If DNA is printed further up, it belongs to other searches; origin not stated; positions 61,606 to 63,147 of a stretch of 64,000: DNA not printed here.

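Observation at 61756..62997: Shemin-pathway 5-aminolevulinate synthase in a Bacteroidota genome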

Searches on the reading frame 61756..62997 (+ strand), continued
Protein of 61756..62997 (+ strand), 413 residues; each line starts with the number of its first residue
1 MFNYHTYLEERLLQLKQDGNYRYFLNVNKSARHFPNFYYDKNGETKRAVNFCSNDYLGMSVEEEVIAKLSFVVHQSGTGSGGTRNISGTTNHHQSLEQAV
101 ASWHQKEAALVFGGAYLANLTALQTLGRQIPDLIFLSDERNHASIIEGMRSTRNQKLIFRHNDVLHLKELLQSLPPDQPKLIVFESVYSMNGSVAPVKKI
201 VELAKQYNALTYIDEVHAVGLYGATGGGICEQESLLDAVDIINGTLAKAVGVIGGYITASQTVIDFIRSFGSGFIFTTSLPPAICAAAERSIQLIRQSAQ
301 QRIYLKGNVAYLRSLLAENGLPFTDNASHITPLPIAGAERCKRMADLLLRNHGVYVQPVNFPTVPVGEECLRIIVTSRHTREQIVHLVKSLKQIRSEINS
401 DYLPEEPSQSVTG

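Call 32: search_solved_structures(query=window:61756-62994:+, show_alignments=5, max_evalue=1e-90)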
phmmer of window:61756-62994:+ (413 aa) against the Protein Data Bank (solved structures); distinct sequences matched with E-value up to 1e-90: 5.
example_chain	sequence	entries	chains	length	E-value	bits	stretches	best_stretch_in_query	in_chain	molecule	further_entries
7x98_A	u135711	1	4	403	2.9e-113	382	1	3-397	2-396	5-aminolevulinate synthase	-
2bwn_A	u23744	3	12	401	9.3e-112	377.1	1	3-391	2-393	5-AMINOLEVULINATE SYNTHASE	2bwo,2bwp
5qqq_B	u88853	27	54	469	1.4e-107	363.4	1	1-390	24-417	5-aminolevulinate synthase, erythroid-specific, mitochondrial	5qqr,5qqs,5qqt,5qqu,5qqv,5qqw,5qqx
8eim_A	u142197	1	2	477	4.2e-100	338.7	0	2-232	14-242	5-aminolevulinate synthase, mitochondrial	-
5txr_B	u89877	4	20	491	4.7e-100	338.6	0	2-232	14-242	5-aminolevulinate synthase, mitochondrial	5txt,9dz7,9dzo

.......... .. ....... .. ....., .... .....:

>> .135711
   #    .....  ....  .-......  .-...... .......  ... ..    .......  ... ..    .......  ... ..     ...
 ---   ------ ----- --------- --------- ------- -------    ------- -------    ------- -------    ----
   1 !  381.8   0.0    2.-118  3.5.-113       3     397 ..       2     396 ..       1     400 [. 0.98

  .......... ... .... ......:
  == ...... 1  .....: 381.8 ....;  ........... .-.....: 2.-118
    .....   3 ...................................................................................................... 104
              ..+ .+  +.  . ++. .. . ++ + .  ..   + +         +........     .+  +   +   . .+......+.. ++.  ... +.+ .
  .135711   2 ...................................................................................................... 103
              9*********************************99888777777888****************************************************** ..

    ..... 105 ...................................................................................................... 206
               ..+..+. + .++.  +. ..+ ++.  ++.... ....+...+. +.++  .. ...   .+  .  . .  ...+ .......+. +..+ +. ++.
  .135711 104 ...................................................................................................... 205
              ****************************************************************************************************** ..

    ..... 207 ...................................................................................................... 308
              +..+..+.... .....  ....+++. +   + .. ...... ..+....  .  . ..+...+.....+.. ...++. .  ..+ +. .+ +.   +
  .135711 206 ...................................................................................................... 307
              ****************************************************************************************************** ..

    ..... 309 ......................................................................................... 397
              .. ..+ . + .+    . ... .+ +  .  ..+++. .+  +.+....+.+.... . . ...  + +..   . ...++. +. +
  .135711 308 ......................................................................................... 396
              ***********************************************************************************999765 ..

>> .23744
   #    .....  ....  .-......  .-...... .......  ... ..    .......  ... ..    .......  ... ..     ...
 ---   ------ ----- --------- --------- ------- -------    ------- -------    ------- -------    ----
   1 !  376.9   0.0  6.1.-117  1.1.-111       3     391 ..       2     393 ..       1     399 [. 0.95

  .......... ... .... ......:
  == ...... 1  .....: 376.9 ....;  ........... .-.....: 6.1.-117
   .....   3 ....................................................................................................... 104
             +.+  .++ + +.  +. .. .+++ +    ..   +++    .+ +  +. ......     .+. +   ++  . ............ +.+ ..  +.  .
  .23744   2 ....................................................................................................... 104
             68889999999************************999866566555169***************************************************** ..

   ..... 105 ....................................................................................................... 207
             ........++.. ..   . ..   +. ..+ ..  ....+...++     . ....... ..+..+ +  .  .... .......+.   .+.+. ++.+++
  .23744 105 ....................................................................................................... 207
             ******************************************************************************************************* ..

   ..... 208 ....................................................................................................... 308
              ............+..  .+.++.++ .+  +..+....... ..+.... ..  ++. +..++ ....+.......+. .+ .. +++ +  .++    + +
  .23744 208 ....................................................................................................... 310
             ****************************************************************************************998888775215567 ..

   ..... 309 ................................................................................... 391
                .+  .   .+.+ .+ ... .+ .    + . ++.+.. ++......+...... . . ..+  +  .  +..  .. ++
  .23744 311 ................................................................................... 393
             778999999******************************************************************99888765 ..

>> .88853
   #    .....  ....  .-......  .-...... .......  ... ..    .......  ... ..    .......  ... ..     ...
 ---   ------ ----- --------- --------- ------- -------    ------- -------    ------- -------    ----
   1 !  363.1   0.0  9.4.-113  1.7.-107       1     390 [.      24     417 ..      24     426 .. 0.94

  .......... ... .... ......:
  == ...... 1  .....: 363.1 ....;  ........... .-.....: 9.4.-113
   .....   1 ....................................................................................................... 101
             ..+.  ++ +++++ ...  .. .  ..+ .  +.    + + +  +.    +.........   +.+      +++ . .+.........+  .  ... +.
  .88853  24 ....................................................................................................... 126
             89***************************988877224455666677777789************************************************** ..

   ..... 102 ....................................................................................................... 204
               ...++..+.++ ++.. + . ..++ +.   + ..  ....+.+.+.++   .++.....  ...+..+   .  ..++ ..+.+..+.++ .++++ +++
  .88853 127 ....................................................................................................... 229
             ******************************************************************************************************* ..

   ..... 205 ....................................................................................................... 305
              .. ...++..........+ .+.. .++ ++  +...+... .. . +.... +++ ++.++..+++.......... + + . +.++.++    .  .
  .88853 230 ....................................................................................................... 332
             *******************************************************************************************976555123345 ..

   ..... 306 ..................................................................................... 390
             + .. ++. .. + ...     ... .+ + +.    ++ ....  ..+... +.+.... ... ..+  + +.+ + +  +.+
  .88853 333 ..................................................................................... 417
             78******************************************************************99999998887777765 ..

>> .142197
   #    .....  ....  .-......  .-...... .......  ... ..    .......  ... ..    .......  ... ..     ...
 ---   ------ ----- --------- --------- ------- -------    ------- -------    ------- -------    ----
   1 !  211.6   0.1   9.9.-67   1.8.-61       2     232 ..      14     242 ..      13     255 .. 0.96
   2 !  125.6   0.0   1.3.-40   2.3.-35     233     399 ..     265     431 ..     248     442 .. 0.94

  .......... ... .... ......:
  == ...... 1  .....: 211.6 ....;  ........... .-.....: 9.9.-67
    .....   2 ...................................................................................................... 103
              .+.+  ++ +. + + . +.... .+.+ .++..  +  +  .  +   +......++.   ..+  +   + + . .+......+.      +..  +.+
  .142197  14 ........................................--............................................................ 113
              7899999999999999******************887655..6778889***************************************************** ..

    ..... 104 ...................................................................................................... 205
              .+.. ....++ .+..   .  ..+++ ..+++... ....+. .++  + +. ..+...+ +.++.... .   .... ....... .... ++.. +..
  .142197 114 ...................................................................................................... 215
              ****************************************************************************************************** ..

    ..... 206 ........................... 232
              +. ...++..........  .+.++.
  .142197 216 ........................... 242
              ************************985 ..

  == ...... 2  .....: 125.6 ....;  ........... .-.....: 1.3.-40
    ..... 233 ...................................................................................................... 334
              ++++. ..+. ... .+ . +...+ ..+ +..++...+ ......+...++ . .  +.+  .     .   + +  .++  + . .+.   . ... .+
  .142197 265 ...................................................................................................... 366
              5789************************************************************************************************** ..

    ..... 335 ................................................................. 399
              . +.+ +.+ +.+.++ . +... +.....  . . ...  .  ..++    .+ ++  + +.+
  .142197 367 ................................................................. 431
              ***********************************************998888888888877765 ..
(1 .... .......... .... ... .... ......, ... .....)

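Call 42: list_cluster_members(proteins=[window:61756-62994:+, P0001, P0003])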
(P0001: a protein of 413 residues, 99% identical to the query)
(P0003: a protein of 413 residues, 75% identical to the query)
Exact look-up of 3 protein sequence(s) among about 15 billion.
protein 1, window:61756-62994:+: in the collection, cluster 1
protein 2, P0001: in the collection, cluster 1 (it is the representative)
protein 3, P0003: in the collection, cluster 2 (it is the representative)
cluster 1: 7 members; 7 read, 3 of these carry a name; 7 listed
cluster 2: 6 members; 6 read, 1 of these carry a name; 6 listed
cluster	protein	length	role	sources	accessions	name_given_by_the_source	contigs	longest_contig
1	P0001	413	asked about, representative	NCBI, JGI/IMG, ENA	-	5-aminolevulinate synthase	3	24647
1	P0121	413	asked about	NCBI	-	-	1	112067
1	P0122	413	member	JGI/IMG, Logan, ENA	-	5-aminolevulinate synthase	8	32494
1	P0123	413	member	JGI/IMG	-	5-aminolevulinate synthase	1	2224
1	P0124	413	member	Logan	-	-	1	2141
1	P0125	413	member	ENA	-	-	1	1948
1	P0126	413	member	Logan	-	-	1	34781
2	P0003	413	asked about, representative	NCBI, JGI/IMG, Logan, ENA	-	-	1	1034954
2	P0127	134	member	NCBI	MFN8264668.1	MAG: aminotransferase class I/II-fold pyridoxal phosphate-dependent enzyme ...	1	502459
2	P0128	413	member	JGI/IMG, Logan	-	-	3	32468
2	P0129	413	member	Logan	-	-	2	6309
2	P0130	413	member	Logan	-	-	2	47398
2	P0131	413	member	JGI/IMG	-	-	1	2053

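Call 54: search_protein_families(library=ncbifam, proteins=[L001:4991-5983:+, L001:6080-7570:+, L001:7661-8425:+, L001:9389-9970:-], max_evalue=0.00001)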
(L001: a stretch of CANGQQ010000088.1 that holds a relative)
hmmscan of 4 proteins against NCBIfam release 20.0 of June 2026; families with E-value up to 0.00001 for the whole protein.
L001:4991-5983:+ (331 aa): 2 families
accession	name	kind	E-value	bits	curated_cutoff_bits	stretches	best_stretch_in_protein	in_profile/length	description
NF006762.1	PRK09283.1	equivalog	1e-102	343.8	297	1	8-328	6-326/327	porphobilinogen synthase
NF009923.0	PRK13384.1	equivalog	2.5e-85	286.8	507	1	9-328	10-326/327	porphobilinogen synthase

L001:6080-7570:+ (497 aa): 5 families
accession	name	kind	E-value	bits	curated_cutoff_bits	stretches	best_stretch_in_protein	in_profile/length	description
NF007922.1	PRK10637.1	equivalog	1.2e-35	123.3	400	1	16-185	2-170/450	siroheme synthase CysG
TIGR01470.1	cysG_Nterm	subfamily_domain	4.5e-32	111.4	62.3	1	16-182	1-164/205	siroheme synthase, N-terminal domain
NF005222.0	PRK06718.1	equivalog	5.2e-25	88.2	204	1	16-181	3-164/203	NAD(P)-binding protein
NF004045.0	PRK05562.1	equivalog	4.4e-14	52.4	181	1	4-192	5-188/225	NAD(P)-dependent oxidoreductase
NF005223.0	PRK06719.1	equivalog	2.6e-13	50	223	1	14-167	3-149/157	precorrin-2 dehydrogenase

L001:7661-8425:+ (255 aa): 0 families

L001:9389-9970:- (194 aa): 0 families

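Call 55: search_protein_families(library=pfam, proteins=[L001:4991-5983:+, L001:6080-7570:+, L001:7661-8425:+, L001:9389-9970:-], max_evalue=0.001)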
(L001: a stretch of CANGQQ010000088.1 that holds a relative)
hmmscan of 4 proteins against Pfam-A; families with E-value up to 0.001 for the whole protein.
L001:4991-5983:+ (331 aa): 1 family
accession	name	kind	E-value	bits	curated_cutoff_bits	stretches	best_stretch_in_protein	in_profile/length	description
PF00490.27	ALAD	-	1.7e-103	346.5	24.6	1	10-325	4-317/317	Delta-aminolevulinic acid dehydratase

L001:6080-7570:+ (497 aa): 3 families
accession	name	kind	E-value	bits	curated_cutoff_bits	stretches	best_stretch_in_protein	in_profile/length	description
PF01925.25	TauE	-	2.4e-31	109.7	32.6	1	258-489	2-235/237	Sulfite exporter TauE/SafE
PF13241.12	NAD_binding_7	-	5.1e-26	91.7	22.1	1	18-130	1-104/104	Putative NAD(P)-binding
PF14824.11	Sirohm_synth_M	-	2.2e-08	33.9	25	1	135-156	2-23/28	Sirohaem biosynthesis protein central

L001:7661-8425:+ (255 aa): 1 family
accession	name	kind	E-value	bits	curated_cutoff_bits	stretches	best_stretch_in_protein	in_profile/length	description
PF10677.15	DUF2490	-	9.8e-36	123.6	29.8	1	29-228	3-183/186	Protein of unknown function (DUF2490)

L001:9389-9970:- (194 aa): 0 families

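Call 59: find_related_loci(query=window:61756-62994:+, collection=viral_contigs, flank=5000)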
Query window:61756-62994:+ (413 aa) in viral_contigs; peptide patterns used: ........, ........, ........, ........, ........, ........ (x = any residue, [..] = any of these).
3 stretches matched a pattern, but none encodes a relative of the query by tblastn (E <= 1e-3).

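Call 78: search_protein_families(library=pfam, proteins=[L004:6597-8309:+, L004:8325-9980:+, L026:7369-8853:+, L026:8845-9426:-, L026:11346-13817:-, L026:13923-15530:+], max_evalue=0.001)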
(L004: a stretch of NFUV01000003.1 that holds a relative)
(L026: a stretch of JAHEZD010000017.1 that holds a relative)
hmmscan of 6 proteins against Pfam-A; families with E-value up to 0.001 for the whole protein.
L004:6597-8309:+ (571 aa): 3 families
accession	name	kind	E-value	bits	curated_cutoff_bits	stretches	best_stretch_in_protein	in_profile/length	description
PF00258.30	Flavodoxin_1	-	3.3e-29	102.3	25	1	59-186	1-135/143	Flavodoxin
PF00667.26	FAD_binding_1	-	1.4e-17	64.5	32.3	2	219-283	6-71/222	FAD binding domain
PF00175.26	NAD_binding_1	-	9.9e-12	45.9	22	1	429-534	1-107/109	Oxidoreductase NAD-binding domain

L004:8325-9980:+ (552 aa): 2 families
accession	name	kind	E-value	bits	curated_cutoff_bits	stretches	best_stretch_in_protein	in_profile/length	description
PF01077.27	NIR_SIR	-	1.3e-48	164.9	27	2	166-321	4-155/158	Nitrite and sulphite reductase 4Fe-4S domain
PF03460.22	NIR_SIR_ferr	-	5.5e-27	93.7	24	2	72-125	10-63/69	Nitrite/Sulfite reductase ferredoxin-like half domain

L026:7369-8853:+ (495 aa): 2 families
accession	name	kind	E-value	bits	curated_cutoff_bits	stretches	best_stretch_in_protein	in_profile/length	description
PF00301.25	Rubredoxin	-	2e-14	53.7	23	1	437-482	2-47/47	Rubredoxin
PF03460.22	NIR_SIR_ferr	-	2e-05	24.7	24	0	243-289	22-68/69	Nitrite/Sulfite reductase ferredoxin-like half domain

L026:8845-9426:- (194 aa): 1 family
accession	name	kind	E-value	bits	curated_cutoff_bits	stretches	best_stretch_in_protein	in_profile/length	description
PF12804.13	NTP_transf_3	-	1.1e-23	84.7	27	1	3-155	1-150/160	MobA-like NTP transferase domain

L026:11346-13817:- (824 aa): 5 families
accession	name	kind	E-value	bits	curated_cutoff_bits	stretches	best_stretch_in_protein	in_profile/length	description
PF13715.12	CarbopepD_reg_2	-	1.5e-16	60.6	32.2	1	25-111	1-88/88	CarboxypepD_reg-like domain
PF13620.12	CarboxypepD_reg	-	3.7e-12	46.9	32.3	1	24-100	1-82/82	Carboxypeptidase regulatory-like domain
PF07715.20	Plug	-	2.6e-05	25.1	23.9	1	148-215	38-101/107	TonB-dependent Receptor Plug Domain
PF15976.11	CooC_C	-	7.9e-05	23.1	29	1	17-67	11-59/93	CS1-pili formation C-terminal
PF25020.1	TTR_TEN1-4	-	0.00018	21.8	27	1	19-89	3-75/86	Teneurin TTR-like domain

L026:13923-15530:+ (536 aa): 1 family
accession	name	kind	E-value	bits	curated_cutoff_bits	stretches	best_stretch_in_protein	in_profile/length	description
PF18962.6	Por_Secre_tail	-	3.4e-10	40.5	27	1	462-532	1-72/75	Secretion system C-terminal sorting domain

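Call 79: find_encoding_contigs(protein=window:61756-62997:+, flank=10000, max_places=3)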
Protein window:61756-62997:+ (413 aa): no gene with exactly this product is on record in the collection.

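Call 80: find_encoding_contigs(protein=P0121, flank=10000, max_places=3)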
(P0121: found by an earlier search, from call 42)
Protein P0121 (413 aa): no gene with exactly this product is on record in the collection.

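Call 81: find_encoding_contigs(protein=P0001, flank=10000, max_places=2)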
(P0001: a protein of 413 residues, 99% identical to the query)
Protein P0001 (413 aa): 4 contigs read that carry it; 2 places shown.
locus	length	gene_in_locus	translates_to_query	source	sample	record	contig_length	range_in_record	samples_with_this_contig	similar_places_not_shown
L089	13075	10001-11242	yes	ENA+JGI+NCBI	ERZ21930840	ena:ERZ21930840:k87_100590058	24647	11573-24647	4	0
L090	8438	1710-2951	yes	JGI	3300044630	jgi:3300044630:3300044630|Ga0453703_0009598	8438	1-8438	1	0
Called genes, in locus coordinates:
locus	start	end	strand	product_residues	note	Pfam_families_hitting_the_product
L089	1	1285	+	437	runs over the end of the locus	PF01053:Cys_Met_Meta_PP, PF00155:Aminotran_1_2 (weak), PF01041:DegT_DnrJ_EryC1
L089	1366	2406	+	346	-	PF00561:Abhydrolase_1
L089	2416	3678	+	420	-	PF03447:NAD_binding_3, PF00742:Homoserine_dh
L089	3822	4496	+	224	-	PF01507:PAPS_reduct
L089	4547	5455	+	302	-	PF01507:PAPS_reduct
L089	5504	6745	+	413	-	PF00009:GTP_EFTU, PF01926:MMR_HSR1 (faint), PF22594:GTP-eEF1A_C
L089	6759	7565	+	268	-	PF00590:TP_methylase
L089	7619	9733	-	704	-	PF03460:NIR_SIR_ferr, PF01077:NIR_SIR, PF03460:NIR_SIR_ferr, PF01077:NIR_SIR (weak), PF05168:HEPN (faint)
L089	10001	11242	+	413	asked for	PF00155:Aminotran_1_2, PF00266:Aminotran_5 (weak)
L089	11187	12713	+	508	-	PF01379:Porphobil_deam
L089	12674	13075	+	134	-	?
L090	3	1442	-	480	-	?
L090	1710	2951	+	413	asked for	PF00155:Aminotran_1_2, PF00266:Aminotran_5 (weak)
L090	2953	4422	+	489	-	PF01379:Porphobil_deam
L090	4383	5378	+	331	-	PF00490:ALAD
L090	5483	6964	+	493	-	PF13241:NAD_binding_7, PF14824:Sirohm_synth_M, PF01925:TauE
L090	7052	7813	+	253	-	PF10677:DUF2490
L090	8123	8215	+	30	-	-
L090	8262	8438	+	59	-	?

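Call 91: search_protein_representatives(protein=window:61756-62994:+)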
Query: 413 residues. Proteins with E-value up to 0.001 (for the whole library): 21376; up to 1e-10: 12704; up to 1e-30: 4666. The best 150 are listed.
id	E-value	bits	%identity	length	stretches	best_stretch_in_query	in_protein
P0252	5.6e-152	522.7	57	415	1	2-401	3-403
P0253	4.0e-140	483.7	55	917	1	2-395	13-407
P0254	9.4e-129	446.3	53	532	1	2-395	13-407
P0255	4.4e-128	444.0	50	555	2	127-391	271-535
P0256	1.1e-116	406.6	48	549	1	6-398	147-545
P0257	4.1e-116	404.6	64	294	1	120-405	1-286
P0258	3.3e-114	398.4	46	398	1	1-394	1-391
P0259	6.7e-112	390.8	47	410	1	4-394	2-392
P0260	2.7e-111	388.8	45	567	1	7-402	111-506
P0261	1.5e-110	386.3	49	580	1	4-395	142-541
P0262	1.5e-110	386.3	46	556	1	1-402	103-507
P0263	4.3e-110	384.8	44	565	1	9-407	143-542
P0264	1.2e-109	383.3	49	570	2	50-395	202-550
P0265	1.9e-109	382.7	47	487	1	15-403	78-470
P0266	3.2e-109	381.9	52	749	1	51-396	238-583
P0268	2.3e-108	379.2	46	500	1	3-395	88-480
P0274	6.1e-106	371.2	45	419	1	4-396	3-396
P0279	2.0e-102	359.6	45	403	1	3-392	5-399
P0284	1.0e-100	354.0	47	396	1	7-396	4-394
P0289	4.0e-99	348.7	44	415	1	9-394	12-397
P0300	2.4e-96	339.6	43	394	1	4-397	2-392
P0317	2.2e-91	323.2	47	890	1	44-398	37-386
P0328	1.1e-88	314.4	51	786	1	48-335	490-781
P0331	2.4e-86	306.6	41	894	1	43-393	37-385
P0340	2.1e-84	300.3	43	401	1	22-396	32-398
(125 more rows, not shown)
